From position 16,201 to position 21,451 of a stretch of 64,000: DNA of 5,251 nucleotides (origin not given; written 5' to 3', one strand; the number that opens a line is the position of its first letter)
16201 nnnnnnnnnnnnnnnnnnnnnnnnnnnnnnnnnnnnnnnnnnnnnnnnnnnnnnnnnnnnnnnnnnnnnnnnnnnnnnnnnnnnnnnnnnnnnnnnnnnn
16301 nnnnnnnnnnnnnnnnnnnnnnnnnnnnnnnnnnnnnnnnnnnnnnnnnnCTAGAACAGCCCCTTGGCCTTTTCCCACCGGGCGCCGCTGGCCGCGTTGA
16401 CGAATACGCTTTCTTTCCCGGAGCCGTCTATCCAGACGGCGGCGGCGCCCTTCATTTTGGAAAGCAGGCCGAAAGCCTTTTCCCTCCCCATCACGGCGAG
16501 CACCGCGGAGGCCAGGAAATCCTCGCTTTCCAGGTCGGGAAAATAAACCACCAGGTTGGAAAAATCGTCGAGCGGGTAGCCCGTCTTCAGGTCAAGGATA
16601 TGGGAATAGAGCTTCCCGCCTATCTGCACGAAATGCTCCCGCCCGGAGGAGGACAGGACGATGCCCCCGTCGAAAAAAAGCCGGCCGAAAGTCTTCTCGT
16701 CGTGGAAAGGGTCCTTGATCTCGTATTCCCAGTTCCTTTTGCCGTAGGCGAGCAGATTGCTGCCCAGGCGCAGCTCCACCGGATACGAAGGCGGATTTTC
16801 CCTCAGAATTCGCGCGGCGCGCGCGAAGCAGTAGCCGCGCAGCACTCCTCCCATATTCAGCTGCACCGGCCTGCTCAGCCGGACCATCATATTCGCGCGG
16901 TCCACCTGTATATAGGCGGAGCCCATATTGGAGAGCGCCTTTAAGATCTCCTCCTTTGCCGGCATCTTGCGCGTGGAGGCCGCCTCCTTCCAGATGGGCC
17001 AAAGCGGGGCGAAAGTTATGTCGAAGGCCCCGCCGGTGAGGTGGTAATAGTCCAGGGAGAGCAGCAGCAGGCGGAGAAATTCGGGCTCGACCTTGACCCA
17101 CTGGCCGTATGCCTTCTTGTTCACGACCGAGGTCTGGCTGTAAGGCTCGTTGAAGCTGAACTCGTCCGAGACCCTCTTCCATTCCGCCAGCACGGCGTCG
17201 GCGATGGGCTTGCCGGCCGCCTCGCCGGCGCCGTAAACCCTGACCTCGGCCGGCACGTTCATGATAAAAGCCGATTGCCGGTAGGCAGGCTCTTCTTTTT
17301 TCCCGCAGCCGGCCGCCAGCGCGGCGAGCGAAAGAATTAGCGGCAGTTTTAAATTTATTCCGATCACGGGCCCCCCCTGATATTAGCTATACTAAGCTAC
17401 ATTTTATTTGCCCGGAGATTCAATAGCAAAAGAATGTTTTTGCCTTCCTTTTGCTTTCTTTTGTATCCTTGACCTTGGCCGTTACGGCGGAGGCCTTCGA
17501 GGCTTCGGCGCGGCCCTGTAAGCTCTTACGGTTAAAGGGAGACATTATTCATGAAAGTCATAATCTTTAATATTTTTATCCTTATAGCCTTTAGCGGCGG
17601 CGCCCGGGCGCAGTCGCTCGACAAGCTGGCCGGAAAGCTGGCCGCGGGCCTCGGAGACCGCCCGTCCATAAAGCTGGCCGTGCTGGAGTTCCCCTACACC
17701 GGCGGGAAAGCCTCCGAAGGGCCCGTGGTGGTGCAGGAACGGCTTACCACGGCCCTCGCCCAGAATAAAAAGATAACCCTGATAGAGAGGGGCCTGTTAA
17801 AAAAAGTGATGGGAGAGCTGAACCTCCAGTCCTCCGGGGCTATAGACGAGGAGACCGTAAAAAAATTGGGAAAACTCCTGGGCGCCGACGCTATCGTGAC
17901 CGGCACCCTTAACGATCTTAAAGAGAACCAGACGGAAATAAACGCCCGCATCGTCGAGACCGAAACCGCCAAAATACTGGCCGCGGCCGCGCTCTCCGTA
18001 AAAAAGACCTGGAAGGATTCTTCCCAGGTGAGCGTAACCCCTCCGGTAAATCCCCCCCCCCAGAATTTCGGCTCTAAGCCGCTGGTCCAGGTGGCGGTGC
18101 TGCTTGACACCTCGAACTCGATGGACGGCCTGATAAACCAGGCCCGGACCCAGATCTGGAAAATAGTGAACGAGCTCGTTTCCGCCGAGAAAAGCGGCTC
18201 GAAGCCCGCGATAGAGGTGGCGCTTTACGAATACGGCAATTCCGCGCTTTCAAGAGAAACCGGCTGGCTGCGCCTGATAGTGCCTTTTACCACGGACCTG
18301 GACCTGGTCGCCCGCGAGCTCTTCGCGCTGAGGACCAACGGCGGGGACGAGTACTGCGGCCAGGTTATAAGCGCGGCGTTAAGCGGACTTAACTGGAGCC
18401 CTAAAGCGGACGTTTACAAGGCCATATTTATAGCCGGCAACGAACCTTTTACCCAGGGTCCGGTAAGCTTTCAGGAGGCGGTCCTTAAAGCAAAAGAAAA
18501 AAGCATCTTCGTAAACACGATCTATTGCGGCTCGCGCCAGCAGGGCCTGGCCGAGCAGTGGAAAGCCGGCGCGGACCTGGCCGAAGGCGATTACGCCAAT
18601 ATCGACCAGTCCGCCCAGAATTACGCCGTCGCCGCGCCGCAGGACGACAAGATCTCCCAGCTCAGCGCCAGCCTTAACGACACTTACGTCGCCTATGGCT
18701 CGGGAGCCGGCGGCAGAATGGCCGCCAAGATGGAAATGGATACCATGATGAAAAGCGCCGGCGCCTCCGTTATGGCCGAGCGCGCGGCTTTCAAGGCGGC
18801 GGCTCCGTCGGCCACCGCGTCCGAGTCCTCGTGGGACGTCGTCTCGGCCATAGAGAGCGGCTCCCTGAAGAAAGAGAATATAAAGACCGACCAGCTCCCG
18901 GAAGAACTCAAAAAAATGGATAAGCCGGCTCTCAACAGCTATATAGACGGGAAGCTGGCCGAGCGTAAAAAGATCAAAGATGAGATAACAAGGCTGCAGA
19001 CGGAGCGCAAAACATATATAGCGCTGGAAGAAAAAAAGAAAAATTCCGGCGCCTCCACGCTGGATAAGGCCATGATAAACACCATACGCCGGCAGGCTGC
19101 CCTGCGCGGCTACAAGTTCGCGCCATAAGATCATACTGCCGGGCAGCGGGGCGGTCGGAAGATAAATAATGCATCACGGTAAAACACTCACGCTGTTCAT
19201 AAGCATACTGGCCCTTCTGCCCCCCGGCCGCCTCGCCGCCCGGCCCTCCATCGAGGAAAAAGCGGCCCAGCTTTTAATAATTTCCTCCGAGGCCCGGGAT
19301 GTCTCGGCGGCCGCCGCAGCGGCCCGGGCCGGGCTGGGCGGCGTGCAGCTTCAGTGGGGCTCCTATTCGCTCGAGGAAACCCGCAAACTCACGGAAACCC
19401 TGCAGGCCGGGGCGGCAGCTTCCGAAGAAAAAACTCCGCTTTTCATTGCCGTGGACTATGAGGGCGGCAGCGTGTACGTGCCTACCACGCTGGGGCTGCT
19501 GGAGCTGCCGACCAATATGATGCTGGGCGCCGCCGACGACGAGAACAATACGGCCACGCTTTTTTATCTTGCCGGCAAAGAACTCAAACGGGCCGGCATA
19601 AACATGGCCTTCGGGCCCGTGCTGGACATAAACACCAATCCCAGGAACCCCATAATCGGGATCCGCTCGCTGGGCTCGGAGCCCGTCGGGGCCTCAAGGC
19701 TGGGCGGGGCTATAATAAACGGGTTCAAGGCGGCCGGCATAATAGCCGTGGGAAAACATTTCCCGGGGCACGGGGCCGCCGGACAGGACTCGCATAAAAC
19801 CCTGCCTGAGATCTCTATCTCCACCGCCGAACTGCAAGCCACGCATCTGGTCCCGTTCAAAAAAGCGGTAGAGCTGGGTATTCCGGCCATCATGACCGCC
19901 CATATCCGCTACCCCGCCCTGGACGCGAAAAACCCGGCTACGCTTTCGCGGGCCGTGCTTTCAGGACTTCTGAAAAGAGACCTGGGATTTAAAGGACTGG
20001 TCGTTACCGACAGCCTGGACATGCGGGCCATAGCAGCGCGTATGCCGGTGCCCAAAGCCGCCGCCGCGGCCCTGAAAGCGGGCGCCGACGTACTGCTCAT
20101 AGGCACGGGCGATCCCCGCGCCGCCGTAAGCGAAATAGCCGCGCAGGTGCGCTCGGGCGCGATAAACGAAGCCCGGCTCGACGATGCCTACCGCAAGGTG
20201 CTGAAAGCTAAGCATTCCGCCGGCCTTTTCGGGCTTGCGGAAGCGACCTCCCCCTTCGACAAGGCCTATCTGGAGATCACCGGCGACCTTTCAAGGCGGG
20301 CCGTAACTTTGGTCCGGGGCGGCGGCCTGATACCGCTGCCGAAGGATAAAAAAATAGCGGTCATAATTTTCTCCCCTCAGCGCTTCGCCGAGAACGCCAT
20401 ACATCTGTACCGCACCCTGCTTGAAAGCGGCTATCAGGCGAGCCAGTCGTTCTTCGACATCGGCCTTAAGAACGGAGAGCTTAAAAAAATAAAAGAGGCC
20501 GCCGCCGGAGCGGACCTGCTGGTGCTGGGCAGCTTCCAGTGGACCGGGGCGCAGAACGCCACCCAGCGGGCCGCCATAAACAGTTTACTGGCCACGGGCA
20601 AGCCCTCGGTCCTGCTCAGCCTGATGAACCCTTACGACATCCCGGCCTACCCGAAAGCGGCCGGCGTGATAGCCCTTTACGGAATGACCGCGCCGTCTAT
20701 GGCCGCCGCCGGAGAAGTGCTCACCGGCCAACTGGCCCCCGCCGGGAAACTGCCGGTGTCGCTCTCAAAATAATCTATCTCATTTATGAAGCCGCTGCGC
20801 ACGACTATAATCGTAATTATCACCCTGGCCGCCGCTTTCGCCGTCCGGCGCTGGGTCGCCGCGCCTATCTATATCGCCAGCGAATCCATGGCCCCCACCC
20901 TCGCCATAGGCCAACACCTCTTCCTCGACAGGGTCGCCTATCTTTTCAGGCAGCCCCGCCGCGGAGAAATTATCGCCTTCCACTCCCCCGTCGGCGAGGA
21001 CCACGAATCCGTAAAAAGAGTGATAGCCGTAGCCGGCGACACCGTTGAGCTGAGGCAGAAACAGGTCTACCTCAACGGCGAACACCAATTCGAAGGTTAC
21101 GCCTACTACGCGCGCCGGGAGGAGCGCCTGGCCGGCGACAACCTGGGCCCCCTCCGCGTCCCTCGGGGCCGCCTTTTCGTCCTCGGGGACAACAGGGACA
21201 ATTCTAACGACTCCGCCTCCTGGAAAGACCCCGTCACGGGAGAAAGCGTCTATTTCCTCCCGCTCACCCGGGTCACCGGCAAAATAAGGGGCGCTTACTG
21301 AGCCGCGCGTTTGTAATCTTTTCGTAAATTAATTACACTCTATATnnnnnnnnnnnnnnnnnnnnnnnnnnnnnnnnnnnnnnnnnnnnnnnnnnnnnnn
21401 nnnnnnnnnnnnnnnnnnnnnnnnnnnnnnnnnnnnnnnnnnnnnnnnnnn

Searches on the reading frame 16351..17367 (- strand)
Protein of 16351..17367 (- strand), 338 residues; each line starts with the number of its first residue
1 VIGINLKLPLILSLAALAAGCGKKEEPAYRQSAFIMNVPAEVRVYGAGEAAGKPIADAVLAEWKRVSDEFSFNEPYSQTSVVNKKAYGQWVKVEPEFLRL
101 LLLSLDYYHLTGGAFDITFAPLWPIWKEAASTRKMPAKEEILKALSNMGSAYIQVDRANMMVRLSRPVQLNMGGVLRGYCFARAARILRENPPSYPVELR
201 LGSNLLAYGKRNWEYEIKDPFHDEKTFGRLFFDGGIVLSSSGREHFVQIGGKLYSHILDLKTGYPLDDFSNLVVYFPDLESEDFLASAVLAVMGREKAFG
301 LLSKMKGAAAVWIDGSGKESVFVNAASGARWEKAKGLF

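Call 65: search_protein_families(library=pfam, max_evalue=1e-8, proteins=[window:16351-17367:-])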
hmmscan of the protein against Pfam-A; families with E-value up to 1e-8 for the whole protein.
window:16351-17367:- (338 aa): 1 family
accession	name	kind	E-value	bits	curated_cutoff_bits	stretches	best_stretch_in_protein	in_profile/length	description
PF02424.20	ApbE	-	1.3e-46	159.7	25.6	1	36-311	1-265/266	ApbE family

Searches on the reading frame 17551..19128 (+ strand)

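Call 65: search_protein_families(library=pfam, max_evalue=1e-8, proteins=[window:17551-19128:+])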
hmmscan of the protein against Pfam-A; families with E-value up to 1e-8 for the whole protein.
window:17551-19128:+ (525 aa): 1 family
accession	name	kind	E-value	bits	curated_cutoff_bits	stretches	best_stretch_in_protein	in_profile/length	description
PF03783.19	CsgG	-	4.6e-10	39.6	20.8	0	61-127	40-105/210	Curli production assembly/transport component CsgG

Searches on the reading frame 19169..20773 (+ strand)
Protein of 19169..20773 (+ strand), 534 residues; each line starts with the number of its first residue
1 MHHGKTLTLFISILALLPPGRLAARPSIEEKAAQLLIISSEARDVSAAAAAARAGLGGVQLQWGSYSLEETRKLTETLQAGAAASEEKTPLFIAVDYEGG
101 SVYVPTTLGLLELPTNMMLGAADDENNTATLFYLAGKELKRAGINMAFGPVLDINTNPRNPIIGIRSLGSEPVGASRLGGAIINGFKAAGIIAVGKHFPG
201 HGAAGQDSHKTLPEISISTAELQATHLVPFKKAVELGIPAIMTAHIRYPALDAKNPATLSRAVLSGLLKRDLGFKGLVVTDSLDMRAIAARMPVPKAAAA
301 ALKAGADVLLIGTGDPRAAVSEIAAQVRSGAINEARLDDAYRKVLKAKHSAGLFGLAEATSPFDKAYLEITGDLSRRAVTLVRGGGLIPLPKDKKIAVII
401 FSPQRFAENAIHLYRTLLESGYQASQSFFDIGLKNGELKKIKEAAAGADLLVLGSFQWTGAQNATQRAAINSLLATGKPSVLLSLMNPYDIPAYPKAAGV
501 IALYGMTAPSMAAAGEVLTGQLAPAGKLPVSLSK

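Call 65: search_protein_families(library=pfam, max_evalue=1e-8, proteins=[window:19169-20773:+])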
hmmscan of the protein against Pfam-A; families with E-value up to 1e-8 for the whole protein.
window:19169-20773:+ (534 aa): 1 family
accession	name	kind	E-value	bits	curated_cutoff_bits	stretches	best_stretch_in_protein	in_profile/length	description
PF00933.27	Glyco_hydro_3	-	3.7e-73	247.2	27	1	28-346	2-315/316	Glycosyl hydrolase family 3 N terminal domain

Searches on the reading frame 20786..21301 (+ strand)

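Call 65: search_protein_families(library=pfam, max_evalue=1e-8, proteins=[window:20786-21301:+])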
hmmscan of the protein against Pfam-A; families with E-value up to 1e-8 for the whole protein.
window:20786-21301:+ (171 aa): 1 family
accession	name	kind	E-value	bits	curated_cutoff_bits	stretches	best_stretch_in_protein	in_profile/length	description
PF10502.14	Peptidase_S26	-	1.6e-37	129.5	22.9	1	8-167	6-163/168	Signal peptidase, peptidase S26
